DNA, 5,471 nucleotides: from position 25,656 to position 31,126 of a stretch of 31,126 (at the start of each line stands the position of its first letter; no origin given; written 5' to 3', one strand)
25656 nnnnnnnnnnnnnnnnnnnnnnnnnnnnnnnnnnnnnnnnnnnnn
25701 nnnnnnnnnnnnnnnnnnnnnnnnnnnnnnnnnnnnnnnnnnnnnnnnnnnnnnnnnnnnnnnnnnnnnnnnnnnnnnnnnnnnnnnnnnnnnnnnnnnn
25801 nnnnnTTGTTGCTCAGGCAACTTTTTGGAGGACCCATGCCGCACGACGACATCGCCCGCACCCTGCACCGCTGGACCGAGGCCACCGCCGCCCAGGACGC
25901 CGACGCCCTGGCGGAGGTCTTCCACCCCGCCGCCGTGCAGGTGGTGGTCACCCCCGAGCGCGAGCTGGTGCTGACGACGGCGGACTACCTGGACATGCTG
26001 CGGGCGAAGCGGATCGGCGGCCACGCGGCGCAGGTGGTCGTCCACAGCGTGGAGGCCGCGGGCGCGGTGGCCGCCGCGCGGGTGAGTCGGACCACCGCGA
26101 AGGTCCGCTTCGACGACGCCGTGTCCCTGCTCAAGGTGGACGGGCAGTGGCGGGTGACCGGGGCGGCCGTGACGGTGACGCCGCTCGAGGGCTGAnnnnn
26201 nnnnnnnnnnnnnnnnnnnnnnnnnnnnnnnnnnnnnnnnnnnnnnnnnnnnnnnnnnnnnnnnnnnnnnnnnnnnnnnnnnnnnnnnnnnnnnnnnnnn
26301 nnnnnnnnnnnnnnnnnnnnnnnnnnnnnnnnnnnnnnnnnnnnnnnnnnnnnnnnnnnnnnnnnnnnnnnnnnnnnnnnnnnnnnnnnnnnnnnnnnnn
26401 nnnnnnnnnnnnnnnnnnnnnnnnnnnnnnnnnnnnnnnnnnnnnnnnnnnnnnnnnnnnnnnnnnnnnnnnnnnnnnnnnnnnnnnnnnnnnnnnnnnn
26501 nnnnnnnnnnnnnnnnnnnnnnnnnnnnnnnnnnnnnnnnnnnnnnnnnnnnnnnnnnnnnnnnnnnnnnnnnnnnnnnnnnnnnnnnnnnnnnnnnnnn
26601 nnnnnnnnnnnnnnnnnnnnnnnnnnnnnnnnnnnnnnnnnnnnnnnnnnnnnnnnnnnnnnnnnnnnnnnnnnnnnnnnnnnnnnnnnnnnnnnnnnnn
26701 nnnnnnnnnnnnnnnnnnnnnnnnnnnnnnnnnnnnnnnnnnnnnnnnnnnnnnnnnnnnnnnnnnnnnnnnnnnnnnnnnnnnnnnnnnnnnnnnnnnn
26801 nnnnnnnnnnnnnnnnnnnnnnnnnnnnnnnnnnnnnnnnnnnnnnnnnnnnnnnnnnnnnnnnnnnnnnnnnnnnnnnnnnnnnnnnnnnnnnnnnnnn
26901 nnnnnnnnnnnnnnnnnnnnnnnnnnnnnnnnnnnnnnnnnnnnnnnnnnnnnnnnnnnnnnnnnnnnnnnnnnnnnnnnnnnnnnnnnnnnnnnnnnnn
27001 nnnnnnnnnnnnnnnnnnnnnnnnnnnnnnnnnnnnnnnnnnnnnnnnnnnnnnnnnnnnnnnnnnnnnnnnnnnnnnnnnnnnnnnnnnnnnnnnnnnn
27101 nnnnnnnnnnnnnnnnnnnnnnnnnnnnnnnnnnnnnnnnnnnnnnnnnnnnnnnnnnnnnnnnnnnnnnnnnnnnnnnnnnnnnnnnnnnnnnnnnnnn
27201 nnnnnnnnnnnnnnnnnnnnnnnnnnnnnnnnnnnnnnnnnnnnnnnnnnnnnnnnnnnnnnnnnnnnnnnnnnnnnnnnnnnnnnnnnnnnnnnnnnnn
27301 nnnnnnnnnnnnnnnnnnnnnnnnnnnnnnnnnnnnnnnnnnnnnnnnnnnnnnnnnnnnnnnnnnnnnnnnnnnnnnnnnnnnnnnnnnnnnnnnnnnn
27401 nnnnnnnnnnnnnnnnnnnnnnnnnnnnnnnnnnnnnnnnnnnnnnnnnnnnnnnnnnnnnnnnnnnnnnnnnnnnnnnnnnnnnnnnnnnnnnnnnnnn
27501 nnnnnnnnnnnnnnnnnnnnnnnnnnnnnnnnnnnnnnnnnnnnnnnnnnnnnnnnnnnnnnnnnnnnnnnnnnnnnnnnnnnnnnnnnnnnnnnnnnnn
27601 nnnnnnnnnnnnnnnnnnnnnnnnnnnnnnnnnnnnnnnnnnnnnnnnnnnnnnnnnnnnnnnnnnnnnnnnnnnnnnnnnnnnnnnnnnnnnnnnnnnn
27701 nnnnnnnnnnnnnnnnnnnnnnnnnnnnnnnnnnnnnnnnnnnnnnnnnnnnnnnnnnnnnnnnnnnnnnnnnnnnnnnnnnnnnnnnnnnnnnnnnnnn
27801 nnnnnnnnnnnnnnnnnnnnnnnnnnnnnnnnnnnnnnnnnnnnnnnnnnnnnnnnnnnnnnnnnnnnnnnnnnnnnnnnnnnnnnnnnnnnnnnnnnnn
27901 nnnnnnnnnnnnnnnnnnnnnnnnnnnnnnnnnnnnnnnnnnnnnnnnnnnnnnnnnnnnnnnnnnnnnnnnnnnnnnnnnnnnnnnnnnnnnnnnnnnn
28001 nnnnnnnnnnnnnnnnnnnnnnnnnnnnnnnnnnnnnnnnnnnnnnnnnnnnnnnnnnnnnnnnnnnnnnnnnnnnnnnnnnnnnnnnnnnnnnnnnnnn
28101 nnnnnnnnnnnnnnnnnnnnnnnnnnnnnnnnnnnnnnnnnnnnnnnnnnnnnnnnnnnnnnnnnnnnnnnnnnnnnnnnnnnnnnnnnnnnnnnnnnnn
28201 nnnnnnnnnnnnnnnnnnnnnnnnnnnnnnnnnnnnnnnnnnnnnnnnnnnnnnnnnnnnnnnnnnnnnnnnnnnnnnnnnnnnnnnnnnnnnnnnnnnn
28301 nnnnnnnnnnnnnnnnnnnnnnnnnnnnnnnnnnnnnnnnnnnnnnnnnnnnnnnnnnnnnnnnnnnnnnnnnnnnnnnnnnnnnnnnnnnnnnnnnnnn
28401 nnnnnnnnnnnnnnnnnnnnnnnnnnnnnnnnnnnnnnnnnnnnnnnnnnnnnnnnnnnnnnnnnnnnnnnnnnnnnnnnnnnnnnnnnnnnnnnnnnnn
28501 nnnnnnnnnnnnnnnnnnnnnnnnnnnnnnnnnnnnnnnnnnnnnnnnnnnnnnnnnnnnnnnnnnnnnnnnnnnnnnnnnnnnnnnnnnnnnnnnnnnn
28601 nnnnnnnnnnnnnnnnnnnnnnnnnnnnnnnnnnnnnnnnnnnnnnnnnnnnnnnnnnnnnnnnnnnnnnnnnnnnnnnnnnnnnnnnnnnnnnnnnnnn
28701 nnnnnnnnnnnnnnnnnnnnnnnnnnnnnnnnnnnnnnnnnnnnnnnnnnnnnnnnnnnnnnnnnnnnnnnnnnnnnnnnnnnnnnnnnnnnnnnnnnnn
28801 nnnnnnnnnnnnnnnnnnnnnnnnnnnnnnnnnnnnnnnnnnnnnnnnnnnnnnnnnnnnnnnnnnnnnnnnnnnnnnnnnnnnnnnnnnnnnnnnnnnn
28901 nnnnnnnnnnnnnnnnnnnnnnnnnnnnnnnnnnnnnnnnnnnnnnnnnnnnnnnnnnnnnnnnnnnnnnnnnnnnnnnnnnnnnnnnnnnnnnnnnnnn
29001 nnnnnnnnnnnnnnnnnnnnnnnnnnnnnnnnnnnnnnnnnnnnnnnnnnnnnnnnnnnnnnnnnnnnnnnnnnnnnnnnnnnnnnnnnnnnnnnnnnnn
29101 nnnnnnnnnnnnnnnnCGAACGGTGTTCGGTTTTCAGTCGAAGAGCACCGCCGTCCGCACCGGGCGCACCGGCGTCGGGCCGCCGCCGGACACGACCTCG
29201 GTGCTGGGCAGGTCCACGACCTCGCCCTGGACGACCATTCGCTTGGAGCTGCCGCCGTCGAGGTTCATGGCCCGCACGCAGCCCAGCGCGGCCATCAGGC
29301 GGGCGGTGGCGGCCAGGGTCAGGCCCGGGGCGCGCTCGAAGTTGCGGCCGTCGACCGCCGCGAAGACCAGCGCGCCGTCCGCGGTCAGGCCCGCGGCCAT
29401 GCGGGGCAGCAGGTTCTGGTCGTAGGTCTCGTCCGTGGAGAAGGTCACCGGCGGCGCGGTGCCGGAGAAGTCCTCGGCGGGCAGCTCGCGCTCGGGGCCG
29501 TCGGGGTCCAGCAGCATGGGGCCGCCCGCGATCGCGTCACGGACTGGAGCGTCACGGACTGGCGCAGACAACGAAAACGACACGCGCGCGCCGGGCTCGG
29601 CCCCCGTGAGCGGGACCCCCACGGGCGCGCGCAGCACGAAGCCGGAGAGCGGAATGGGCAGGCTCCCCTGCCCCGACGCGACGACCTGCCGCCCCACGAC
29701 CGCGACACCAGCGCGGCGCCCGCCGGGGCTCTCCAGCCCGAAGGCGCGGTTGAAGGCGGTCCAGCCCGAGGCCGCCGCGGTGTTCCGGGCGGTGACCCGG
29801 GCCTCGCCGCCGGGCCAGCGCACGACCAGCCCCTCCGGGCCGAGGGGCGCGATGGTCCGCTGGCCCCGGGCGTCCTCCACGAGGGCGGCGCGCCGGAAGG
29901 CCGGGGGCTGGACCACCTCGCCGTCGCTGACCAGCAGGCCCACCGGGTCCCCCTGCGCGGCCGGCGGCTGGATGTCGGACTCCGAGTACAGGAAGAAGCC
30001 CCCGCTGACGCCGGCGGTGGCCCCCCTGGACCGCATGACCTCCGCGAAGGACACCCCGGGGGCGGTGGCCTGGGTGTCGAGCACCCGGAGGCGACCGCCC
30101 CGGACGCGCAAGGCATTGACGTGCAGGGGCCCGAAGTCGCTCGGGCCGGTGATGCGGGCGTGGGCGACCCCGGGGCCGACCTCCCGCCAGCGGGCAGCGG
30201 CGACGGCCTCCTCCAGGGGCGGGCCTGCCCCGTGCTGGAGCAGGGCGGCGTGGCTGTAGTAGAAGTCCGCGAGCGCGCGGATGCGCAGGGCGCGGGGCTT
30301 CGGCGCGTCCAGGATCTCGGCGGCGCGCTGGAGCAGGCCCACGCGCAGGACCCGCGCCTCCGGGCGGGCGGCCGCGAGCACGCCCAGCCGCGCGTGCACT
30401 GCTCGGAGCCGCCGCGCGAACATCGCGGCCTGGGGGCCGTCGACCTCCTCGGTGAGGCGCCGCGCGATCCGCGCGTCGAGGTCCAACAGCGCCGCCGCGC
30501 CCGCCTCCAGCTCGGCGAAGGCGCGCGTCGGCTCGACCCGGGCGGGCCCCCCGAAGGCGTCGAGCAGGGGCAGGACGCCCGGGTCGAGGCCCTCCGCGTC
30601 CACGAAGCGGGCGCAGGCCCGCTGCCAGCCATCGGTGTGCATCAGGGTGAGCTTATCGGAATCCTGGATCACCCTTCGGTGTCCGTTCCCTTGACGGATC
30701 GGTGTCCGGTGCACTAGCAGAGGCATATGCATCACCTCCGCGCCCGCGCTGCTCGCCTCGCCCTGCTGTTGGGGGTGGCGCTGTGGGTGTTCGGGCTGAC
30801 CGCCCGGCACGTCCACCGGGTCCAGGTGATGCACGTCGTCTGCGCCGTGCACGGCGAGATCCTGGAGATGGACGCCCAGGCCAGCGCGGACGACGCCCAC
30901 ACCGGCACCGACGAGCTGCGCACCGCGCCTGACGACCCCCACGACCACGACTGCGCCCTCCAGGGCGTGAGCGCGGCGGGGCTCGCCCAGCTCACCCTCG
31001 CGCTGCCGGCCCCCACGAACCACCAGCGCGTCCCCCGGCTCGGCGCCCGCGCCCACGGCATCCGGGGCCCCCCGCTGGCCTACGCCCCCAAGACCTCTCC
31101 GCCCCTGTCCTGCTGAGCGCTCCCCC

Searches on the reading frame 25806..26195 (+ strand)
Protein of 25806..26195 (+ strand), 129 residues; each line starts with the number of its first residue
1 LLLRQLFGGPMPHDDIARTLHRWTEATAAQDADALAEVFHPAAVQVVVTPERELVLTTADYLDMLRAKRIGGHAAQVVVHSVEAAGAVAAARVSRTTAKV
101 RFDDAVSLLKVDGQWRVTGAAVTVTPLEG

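Call 101: search_protein_families(library=pfam, proteins=[window:25806-26195:+], max_evalue=0.001)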
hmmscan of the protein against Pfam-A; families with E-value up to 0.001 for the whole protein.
window:25806-26195:+ (129 aa): 3 families
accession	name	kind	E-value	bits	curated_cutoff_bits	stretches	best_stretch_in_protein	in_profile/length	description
PF12893.14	Lumazine_bd_2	-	2.8e-14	54.3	22.1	1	14-117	4-110/116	Putative lumazine-binding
PF14534.12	DUF4440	-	1.7e-07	32.1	25.2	1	17-116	2-106/107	Domain of unknown function (DUF4440)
PF12680.13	SnoaL_2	-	5e-05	24.3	27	1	21-114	2-98/102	SnoaL-like domain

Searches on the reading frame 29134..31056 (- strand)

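Call 101: search_protein_families(library=pfam, proteins=[window:29134-31056:-], max_evalue=0.001)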
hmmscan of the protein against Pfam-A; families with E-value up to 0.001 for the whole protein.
window:29134-31056:- (640 aa): 1 family
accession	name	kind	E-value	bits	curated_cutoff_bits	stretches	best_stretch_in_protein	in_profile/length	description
PF09992.14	NAGPA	-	2.8e-24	86.7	25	1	497-638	54-167/169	Phosphodiester glycosidase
